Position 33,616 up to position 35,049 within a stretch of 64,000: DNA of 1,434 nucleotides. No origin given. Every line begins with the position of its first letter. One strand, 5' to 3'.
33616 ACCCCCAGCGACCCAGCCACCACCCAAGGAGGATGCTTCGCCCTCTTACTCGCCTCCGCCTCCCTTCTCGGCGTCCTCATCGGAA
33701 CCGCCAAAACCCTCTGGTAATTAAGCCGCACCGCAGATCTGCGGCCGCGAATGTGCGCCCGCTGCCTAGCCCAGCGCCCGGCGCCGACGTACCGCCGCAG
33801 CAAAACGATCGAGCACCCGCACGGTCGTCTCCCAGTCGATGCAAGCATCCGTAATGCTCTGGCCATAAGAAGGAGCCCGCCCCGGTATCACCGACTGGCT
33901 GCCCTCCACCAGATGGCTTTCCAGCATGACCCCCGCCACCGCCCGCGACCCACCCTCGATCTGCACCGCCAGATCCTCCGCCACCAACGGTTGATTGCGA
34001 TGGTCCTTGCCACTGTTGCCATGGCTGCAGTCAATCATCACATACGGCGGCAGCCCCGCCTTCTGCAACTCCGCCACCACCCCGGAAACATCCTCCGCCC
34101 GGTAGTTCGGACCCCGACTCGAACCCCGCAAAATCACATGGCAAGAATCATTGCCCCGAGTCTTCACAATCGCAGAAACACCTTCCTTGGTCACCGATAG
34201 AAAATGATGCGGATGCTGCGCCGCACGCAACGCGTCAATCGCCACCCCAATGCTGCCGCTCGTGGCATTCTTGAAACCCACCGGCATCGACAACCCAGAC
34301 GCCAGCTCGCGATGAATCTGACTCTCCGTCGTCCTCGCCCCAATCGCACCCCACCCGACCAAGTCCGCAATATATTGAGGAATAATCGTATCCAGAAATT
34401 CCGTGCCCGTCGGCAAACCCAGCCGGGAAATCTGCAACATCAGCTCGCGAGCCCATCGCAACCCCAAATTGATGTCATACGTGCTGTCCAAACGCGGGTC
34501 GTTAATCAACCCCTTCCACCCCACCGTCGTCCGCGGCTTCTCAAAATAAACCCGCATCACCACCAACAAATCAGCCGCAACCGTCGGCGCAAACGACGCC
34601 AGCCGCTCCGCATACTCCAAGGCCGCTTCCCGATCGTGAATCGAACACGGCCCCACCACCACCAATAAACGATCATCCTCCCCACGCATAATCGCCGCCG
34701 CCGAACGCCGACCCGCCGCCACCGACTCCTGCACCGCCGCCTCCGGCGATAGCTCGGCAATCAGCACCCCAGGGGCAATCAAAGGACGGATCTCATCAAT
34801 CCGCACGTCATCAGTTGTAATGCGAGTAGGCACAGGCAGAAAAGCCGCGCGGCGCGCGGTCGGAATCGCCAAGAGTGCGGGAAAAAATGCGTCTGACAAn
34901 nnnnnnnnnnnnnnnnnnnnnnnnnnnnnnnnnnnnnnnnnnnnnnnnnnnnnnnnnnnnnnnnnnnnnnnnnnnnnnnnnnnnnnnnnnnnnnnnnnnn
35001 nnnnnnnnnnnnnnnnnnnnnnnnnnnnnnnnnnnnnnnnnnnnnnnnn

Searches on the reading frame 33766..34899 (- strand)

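Call 8: search_protein_families(library=pfam, proteins=[window:33766-34899:-], max_evalue=0.001)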
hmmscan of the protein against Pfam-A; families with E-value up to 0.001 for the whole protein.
window:33766-34899:- (377 aa): 1 family
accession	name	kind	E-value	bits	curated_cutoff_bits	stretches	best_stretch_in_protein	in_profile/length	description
PF00793.26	DAHP_synth_1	-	7.7e-91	304.2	25.5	1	69-362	9-268/270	DAHP synthetase I family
